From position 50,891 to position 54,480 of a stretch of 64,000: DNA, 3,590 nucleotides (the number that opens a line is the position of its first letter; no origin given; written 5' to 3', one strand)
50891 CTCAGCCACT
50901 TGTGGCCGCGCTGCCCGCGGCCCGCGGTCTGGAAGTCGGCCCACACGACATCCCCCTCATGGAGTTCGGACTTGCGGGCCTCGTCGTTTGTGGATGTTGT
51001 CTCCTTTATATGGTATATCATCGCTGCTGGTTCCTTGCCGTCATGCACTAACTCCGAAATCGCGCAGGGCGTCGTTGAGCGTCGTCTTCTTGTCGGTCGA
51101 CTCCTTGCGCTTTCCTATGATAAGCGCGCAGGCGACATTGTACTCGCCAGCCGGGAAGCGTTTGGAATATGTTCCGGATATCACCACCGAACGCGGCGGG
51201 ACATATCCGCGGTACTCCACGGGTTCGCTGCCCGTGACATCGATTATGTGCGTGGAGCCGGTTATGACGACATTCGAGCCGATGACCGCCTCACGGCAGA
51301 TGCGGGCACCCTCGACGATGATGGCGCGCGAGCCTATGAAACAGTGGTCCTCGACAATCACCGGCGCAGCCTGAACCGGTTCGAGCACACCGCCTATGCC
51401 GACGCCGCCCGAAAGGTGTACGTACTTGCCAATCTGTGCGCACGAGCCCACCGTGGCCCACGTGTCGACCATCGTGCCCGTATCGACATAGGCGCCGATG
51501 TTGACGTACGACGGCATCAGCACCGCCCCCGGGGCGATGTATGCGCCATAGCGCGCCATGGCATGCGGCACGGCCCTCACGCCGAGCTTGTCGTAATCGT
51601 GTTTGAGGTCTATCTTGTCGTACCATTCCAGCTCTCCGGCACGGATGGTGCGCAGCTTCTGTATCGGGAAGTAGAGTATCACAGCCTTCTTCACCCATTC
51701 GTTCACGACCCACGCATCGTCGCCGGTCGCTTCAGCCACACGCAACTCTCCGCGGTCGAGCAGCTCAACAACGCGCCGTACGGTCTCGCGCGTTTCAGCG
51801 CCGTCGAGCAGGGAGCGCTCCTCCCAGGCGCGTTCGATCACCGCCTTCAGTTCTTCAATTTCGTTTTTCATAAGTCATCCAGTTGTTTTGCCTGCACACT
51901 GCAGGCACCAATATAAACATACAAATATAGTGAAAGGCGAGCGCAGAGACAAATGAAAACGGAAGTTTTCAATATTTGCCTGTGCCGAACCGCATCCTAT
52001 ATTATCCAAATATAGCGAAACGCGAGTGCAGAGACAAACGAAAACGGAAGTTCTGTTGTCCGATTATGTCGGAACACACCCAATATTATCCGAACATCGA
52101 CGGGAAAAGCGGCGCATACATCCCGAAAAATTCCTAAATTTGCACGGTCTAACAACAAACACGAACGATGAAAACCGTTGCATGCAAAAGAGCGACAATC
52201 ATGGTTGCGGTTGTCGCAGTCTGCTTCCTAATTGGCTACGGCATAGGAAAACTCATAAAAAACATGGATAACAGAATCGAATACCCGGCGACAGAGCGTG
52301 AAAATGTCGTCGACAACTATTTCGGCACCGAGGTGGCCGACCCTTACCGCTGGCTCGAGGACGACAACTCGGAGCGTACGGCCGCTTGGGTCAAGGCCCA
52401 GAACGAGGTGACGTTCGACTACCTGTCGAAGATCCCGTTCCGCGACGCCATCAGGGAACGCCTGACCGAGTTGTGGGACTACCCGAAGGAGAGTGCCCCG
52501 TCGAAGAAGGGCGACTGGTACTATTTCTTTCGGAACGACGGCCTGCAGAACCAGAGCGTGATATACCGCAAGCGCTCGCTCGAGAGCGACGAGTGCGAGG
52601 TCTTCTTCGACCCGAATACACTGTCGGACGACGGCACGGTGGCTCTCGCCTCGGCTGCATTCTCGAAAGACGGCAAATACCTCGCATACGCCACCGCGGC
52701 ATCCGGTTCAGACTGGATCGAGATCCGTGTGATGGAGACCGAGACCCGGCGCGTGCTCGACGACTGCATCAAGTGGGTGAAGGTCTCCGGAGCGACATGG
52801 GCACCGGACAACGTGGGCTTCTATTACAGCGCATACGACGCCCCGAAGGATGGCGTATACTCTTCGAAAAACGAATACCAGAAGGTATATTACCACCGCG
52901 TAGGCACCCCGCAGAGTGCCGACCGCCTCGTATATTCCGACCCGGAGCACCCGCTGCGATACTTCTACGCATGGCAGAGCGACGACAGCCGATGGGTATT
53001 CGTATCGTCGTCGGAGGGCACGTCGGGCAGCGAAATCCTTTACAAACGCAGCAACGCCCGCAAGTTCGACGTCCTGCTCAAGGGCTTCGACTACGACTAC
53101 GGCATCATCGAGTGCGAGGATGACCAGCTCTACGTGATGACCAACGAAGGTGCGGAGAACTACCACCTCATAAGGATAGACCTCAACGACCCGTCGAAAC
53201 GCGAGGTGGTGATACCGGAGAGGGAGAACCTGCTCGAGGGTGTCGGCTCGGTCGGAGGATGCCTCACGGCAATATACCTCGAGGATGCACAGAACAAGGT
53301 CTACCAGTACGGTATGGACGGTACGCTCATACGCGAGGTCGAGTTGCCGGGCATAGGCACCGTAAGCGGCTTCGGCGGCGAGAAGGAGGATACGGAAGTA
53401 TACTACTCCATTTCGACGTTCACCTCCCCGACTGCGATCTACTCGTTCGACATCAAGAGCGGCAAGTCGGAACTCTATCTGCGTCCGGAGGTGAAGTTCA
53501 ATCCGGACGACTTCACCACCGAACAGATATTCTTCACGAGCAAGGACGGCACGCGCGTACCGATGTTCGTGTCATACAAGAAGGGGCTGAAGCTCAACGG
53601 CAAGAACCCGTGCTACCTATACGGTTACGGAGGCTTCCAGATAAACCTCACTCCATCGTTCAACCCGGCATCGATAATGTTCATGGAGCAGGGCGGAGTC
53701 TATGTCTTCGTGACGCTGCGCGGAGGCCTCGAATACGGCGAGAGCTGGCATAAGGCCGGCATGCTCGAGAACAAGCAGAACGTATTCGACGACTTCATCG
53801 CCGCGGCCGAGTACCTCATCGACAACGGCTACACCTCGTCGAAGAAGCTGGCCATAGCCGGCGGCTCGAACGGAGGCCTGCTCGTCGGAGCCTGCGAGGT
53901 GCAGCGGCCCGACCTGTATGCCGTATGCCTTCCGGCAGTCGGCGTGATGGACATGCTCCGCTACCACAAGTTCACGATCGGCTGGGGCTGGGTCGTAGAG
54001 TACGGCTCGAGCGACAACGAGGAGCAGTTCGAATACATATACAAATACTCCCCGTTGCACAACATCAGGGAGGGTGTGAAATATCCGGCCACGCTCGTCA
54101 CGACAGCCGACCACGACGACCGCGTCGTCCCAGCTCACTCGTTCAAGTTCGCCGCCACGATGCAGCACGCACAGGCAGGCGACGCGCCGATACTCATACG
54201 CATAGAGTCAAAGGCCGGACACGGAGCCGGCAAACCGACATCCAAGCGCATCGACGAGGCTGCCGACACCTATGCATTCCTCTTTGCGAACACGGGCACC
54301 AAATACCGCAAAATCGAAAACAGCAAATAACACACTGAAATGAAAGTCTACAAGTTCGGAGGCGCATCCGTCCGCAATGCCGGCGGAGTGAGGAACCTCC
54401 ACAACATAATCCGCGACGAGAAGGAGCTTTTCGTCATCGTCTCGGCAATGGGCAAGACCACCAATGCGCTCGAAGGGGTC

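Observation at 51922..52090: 85-nt tandem repeat in which each unit is a complete promoter inside a hairpin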

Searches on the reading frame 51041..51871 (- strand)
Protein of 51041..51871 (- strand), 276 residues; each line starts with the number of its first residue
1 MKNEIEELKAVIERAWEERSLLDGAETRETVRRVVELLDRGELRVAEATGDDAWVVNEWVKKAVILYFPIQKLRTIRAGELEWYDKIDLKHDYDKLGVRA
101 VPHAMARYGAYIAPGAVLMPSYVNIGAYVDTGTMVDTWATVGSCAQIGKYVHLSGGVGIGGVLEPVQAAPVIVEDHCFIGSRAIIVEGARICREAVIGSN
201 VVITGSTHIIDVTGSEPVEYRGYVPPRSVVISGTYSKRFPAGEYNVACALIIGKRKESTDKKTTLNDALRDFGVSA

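Call 20: find_related_loci(query=window:51041-51871:-, collection=genome_contigs, flank=2500)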
Query window:51041-51871:- (276 aa) in genome_contigs; peptide patterns used: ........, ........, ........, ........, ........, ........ (x = any residue, [..] = any of these).
599 stretches matched a pattern (row limit reached: there are more); 583 encode a relative of the query (tblastn E <= 1e-3); the best 80 are kept; 80 distinct loci.
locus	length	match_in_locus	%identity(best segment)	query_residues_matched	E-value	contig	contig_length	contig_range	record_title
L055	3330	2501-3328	80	3-276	7e-155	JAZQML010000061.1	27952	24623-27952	MAG: Alistipes sp. isolate T1900044606_TS20190072.MAGScoT_cleanbin_000018 SGB_741_k141_2241239, whole genome shotgun seq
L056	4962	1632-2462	79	1-275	9e-152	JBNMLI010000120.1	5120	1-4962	MAG: Alistipes sp. isolate CM_BacAli1280.21 k141_572537_length_5120_cov_7.0000, whole genome shotgun sequence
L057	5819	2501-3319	79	6-276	5e-147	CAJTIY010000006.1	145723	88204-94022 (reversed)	MAG TPA_asm: uncultured Alistipes sp. isolate MGBC103317 genome assembly, contig: MGBC103317.6, whole genome shotgun seq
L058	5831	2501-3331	76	1-275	9e-147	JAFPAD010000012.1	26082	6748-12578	MAG: Alistipes sp. isolate RGIG957 Dairy_cattle_Rectum-5__c61018, whole genome shotgun sequence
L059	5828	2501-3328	77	2-275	4e-146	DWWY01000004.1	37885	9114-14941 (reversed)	MAG TPA_asm: Candidatus Alistipes stercorigallinarum isolate ChiHcolR4-13572 ChiHcolR4__C25034_L37885_SAMN08009820, whol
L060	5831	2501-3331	77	1-275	4e-146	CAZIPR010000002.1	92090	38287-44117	MAG TPA_asm: uncultured Alistipes sp. isolate SRP315200_co1_461 genome assembly, contig: NODE_106_length_92090_cov_21.68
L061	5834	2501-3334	77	1-276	6e-146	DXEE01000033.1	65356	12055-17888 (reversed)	MAG TPA_asm: Candidatus Alistipes avistercoris isolate 653 CHK112__C77345_L65356_SAMEA104467363, whole genome shotgun se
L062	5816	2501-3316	78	6-275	1e-145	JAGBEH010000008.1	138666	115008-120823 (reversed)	MAG: Alistipes sp. isolate RGIG9040 Water_deer_Rectum-4__c2394, whole genome shotgun sequence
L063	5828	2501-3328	76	2-275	3e-145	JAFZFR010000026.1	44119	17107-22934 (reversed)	MAG: Alistipes sp. isolate RGIG7724 Water_buffalos_Rectum-3__c121908, whole genome shotgun sequence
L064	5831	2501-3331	75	1-275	3e-144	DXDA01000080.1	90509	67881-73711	MAG TPA_asm: Candidatus Alistipes intestinigallinarum isolate 5134 ChiHcolR30__C308608_L90509_SAMN08010167, whole genome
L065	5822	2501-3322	77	4-275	2e-144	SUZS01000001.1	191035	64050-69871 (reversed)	MAG: Rikenellaceae bacterium isolate SIG182 NODE_1173_length_191035_cov_10.768056, whole genome shotgun sequence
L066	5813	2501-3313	76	7-275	5e-144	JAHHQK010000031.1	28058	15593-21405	MAG: Alistipes sp. isolate MAG002 MAG002_31, whole genome shotgun sequence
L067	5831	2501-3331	77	2-275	9e-144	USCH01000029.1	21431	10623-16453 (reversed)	uncultured Alistipes sp. isolate UMGS1587 genome assembly, contig: NODE_1050_length_21431_cov_7.787581, whole genome sho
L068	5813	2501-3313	76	7-275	2e-143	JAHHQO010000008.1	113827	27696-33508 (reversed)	MAG: Alistipes sp. isolate MAG006 MAG006_8, whole genome shotgun sequence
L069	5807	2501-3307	78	9-275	4e-143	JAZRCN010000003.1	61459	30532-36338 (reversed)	MAG: Alistipes sp. isolate T1900045513_YK20190207.MAGScoT_cleanbin_000017 SGB_7578_k141_1509427, whole genome shotgun se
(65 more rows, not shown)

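Call 75: search_protein_families(library=ncbifam, proteins=[window:51041-51871:-])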
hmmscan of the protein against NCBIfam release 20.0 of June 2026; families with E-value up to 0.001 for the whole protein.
window:51041-51871:- (276 aa): 11 families
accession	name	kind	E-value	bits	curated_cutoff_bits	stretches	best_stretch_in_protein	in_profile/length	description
NF008808.1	PRK11830.1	equivalog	2.7e-104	348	204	1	30-270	2-243/243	2,3,4,5-tetrahydropyridine-2,6-dicarboxylate N-succinyltransferase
TIGR00965.1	dapD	equivalog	2.9e-84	282.8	375.4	1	8-270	2-269/271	2,3,4,5-tetrahydropyridine-2,6-dicarboxylate N-succinyltransferase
TIGR03532.1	DapD_Ac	equivalog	3.3e-25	89.1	231.75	1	92-205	81-195/231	2,3,4,5-tetrahydropyridine-2,6-dicarboxylate N-acetyltransferase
TIGR03570.1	NeuD_NnaD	subfamily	1.8e-10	40.8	160.8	1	100-207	90-190/202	NeuD/PglB/VioB family sugar acetyltransferase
NF041874.1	EPS_EpsC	equivalog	7.4e-06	25.8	150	1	139-204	82-147/168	serine O-acetyltransferase EpsC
TIGR03536.1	DapD_gpp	equivalog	6.3e-05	22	518.45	1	96-208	177-286/341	2,3,4,5-tetrahydropyridine-2,6-dicarboxylate N-succinyltransferase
NF002060.0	PRK00892.1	subfamily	0.00022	20.4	207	0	170-209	113-152/345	UDP-3-O-(3-hydroxymyristoyl)glucosamine N-acyltransferase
NF000490.1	chloram_CatB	equivalog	0.00034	20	350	1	168-218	108-158/210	type B chloramphenicol O-acetyltransferase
TIGR03535.1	DapD_actino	equivalog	0.00046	19.4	441.5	1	96-212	152-265/320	2,3,4,5-tetrahydropyridine-2,6-dicarboxylate N-succinyltransferase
NF010937.0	PRK14357.1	equivalog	0.00056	18.9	658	1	128-205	343-418/448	bifunctional UDP-N-acetylglucosamine diphosphorylase/glucosamine-1-phosphate N-acetyltransferase GlmU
NF007240.0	PRK09677.1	equivalog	0.00099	18.6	243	0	165-207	125-167/192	putative lipopolysaccharide biosynthesis O-acetyl transferase WbbJ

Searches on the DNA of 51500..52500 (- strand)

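Call 5: search_rna_families(source=window, start=51500, end=52500, threshold=evalue, max_evalue=10)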
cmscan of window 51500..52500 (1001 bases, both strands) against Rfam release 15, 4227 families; matches with E-value up to 10: 0.
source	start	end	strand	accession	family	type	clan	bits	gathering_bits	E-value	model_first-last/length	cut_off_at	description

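Call 69: search_dna_similar(query=window:51918-52010:-, collection=phages, mode=distant, max_evalue=0.001, max_rows=15)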
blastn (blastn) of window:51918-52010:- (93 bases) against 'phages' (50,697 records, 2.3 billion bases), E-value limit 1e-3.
Records with a match: 9; places in all: 14; records where one place covers at least 80% of the query: 9.
Best place of each record, by identity: 60-80% 9.
By first word of the organism name: Bacteriophage 9.
By host as written in the record: - 9.
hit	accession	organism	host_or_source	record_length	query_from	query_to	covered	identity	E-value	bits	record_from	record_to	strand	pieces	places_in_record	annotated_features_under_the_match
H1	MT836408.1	Bacteriophage sp.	human fecal samples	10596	1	90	97%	79.1%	1e-10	71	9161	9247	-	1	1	record has no annotation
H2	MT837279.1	Bacteriophage sp.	human fecal samples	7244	1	90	97%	76.7%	2e-8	63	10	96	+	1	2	record has no annotation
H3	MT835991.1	Bacteriophage sp.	human fecal samples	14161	1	88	95%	78.4%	5e-10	68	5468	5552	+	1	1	record has no annotation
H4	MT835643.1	Bacteriophage sp.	human fecal samples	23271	8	93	92%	76.4%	2e-9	66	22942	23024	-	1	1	record has no annotation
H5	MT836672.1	Bacteriophage sp.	human fecal samples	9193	8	91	90%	77.4%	7e-8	61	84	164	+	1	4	record has no annotation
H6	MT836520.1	Bacteriophage sp.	human fecal samples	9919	8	89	88%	76.8%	9e-7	57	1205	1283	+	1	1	record has no annotation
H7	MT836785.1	Bacteriophage sp.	human fecal samples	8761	10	91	88%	76.8%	9e-7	57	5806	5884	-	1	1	record has no annotation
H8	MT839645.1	Bacteriophage sp.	human fecal samples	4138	8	89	88%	76.8%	9e-7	57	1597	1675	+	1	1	record has no annotation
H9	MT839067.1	Bacteriophage sp.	human fecal samples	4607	11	89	85%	76.3%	1e-4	51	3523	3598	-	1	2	record has no annotation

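Call 70: search_dna_similar(query=window:51918-52010:-, collection=plasmids, mode=distant, max_evalue=0.001, max_rows=15)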
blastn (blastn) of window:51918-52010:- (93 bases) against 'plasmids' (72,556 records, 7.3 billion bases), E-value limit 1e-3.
Records with a match: 1; places in all: 1; records where one place covers at least 80% of the query: 1.
Best place of each record, by identity: 80-90% 1.
By first word of the organism name: Phocaeicola 1.
By predicted mobility (MOB-suite, as given by PLSDB): non-mobilizable 1.
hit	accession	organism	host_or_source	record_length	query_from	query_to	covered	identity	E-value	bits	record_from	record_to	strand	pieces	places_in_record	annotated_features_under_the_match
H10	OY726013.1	Phocaeicola massiliensis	-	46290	8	89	88%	81.7%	4e-11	74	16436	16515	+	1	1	record has no annotation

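Call 71: get_annotated_region(hit=H3, flank=7000)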
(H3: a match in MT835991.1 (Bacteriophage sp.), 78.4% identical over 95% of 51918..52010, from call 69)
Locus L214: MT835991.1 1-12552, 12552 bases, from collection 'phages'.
description: UNVERIFIED: Bacteriophage sp. clone scaffold_1148 genomic sequence.
organism: Bacteriophage sp. (NCBI taxid 38018)
taxonomy: Viruses
host: -; source: human fecal samples; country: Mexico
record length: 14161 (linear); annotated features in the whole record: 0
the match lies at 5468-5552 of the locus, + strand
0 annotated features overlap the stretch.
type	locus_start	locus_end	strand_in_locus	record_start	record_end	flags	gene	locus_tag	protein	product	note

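Call 72: get_annotated_region(hit=H10, flank=4000)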
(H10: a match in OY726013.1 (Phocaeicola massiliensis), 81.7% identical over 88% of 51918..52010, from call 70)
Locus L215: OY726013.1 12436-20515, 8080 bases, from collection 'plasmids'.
description: Phocaeicola massiliensis strain Bacteroides massiliensis TSDC17.2-1.1 genome assembly, plasmid: 39
organism: Phocaeicola massiliensis (NCBI taxid 204516)
taxonomy: Bacteria; Bacteroidota; Bacteroidia; Bacteroidales; Bacteroidaceae; Phocaeicola; Phocaeicola massiliensis
host: -; source: -; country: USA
typing (MOB-suite, as given by PLSDB): non-mobilizable
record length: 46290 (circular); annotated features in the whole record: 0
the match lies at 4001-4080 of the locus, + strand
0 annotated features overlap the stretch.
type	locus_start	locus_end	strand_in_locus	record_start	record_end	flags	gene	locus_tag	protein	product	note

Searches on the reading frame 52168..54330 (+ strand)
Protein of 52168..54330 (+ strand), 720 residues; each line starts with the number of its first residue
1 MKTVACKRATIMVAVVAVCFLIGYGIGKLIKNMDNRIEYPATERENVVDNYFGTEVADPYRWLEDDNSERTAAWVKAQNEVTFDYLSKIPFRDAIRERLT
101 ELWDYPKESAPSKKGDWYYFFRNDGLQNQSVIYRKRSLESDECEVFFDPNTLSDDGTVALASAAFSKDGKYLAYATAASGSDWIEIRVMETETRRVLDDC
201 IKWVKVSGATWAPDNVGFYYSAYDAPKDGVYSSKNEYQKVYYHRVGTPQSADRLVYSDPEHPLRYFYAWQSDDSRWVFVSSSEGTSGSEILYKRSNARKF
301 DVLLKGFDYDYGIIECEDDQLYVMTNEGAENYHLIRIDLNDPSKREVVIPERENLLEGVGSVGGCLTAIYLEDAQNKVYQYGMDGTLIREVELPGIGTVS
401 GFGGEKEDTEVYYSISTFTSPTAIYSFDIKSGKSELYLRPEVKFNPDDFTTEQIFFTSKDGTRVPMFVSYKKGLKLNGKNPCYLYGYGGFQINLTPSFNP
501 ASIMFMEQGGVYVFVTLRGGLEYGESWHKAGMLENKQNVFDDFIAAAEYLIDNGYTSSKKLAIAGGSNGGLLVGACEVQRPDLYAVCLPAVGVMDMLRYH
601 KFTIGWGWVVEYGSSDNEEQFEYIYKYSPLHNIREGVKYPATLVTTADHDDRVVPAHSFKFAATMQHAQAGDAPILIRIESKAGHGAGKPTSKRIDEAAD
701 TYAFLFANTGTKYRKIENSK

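Call 75: search_protein_families(library=ncbifam, proteins=[window:52168-54330:+])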
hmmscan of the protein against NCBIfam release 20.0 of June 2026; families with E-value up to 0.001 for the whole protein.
window:52168-54330:+ (720 aa): 2 families
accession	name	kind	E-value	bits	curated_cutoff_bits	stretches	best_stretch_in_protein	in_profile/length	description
NF007511.0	PRK10115.1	equivalog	2.9e-61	207.8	1313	1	53-708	16-675/686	oligopeptidase B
NF053518.1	DipepPtdsDpp5Prph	equivalog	1.1e-09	37.4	900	1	407-573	350-520/655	dipeptidyl-peptidase Dpp5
